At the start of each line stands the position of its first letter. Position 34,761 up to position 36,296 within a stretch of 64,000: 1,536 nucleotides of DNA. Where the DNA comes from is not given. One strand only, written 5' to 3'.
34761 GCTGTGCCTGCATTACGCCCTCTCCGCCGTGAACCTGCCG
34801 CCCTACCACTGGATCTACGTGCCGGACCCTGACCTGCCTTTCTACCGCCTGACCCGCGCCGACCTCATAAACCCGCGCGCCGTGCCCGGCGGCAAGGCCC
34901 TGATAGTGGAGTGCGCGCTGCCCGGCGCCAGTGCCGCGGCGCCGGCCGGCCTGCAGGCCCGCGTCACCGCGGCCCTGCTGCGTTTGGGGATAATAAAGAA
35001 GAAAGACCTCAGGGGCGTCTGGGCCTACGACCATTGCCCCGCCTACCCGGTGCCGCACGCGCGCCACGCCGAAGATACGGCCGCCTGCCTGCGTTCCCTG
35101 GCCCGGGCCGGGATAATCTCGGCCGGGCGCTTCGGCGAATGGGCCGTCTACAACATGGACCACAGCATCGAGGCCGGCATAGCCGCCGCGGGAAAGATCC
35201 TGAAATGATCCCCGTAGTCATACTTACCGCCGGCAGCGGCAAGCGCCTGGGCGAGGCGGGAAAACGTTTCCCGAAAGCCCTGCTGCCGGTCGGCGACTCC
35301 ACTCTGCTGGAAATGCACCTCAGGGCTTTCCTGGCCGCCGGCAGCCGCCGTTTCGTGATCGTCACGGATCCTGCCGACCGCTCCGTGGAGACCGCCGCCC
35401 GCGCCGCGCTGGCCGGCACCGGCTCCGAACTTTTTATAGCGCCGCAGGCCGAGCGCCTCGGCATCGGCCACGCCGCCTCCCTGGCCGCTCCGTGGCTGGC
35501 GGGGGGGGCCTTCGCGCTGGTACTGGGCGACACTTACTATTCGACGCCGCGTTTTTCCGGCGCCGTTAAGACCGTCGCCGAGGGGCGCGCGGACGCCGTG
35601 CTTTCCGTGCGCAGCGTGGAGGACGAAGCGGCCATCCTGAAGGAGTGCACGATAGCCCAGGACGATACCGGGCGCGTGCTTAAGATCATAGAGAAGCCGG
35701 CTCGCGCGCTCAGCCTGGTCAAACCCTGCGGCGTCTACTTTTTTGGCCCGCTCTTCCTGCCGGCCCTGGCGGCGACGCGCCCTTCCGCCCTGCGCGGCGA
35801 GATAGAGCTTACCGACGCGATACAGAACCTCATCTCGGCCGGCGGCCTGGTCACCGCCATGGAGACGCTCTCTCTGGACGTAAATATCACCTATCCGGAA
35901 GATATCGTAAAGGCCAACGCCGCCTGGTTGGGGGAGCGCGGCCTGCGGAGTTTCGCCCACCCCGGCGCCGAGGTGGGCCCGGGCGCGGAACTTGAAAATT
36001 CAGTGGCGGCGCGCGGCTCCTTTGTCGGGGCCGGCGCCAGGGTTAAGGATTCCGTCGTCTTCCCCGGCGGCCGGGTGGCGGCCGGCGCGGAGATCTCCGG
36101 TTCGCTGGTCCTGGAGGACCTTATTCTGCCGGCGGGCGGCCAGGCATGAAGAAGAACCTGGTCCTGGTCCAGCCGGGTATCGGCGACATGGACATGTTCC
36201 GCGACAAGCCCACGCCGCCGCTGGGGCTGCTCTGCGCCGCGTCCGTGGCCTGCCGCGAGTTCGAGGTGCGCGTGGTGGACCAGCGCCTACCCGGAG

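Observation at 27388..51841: Three HxsB-like SPASM paralogs, one with visibly eroded auxiliary-cluster cysteines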

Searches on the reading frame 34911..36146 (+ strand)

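Call 9: search_protein_families(library=ncbifam, proteins=[window:34911-36146:+], max_evalue=0.001)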
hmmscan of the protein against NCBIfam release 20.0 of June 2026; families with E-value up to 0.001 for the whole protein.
window:34911-36146:+ (412 aa): 28 families (the best 25 are shown)
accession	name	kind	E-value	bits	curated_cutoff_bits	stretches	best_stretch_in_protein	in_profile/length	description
TIGR03992.1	Arch_glmU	subfamily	2.9e-31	108.8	292.1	1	102-384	3-269/393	bifunctional sugar-1-phosphate nucleotidylyltransferase/acetyltransferase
NF041313.1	UDPGP_AglF_Halo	equivalog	4.2e-27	95.1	400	1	103-336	4-231/234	UTP--glucose-1-phosphate uridylyltransferase AglF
TIGR01208.1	rmlA_long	equivalog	1.3e-26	93.3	320.25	1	103-399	3-301/353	glucose-1-phosphate thymidylyltransferase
NF041173.1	Sug_nt_acttase_Thmprot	equivalog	1.8e-21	76.5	600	1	102-341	3-229/405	bifunctional sugar-1-phosphate nucleotidylyltransferase/acetyltransferase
TIGR01207.1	rmlA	equivalog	1.4e-17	63.8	360.65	1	103-315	3-211/286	glucose-1-phosphate thymidylyltransferase RfbA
TIGR01099.1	galU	equivalog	3.8e-15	56.2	326.8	2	177-313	99-240/261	UTP--glucose-1-phosphate uridylyltransferase GalU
NF052502.1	man1P_GTase_Rv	exception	7.9e-15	54.6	440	1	102-402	3-303/352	mannose-1-phosphate guanylyltransferase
NF010933.0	PRK14353.1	equivalog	1.3e-11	43.8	505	1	101-396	7-296/453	bifunctional UDP-N-acetylglucosamine diphosphorylase/glucosamine-1-phosphate N-acetyltransferase GlmU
NF012024.0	PRK15480.1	equivalog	4.5e-11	42.4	588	1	103-317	7-217/292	glucose-1-phosphate thymidylyltransferase RfbA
NF010932.0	PRK14352.1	equivalog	1e-09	37.6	611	1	99-318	6-224/488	bifunctional UDP-N-acetylglucosamine diphosphorylase/glucosamine-1-phosphate N-acetyltransferase GlmU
NF010934.1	PRK14354.1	equivalog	1.7e-09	36.8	450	1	102-320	2-215/447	bifunctional UDP-N-acetylglucosamine diphosphorylase/glucosamine-1-phosphate N-acetyltransferase GlmU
NF010935.0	PRK14355.1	equivalog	2.3e-09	36.4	718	1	100-319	4-220/459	bifunctional UDP-N-acetylglucosamine diphosphorylase/glucosamine-1-phosphate N-acetyltransferase GlmU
TIGR01105.1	galF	equivalog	8.9e-09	34.9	659.2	0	170-309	95-247/297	GalU regulator GalF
NF007516.0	PRK10122.1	equivalog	2.2e-08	33.6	534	0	102-161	6-65/297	UTP--glucose-1-phosphate uridylyltransferase GalF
NF045761.1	NAMPUrTaseMurU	equivalog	2.5e-08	34.1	250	1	103-213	4-113/226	N-acetylmuramate alpha-1-phosphate uridylyltransferase MurU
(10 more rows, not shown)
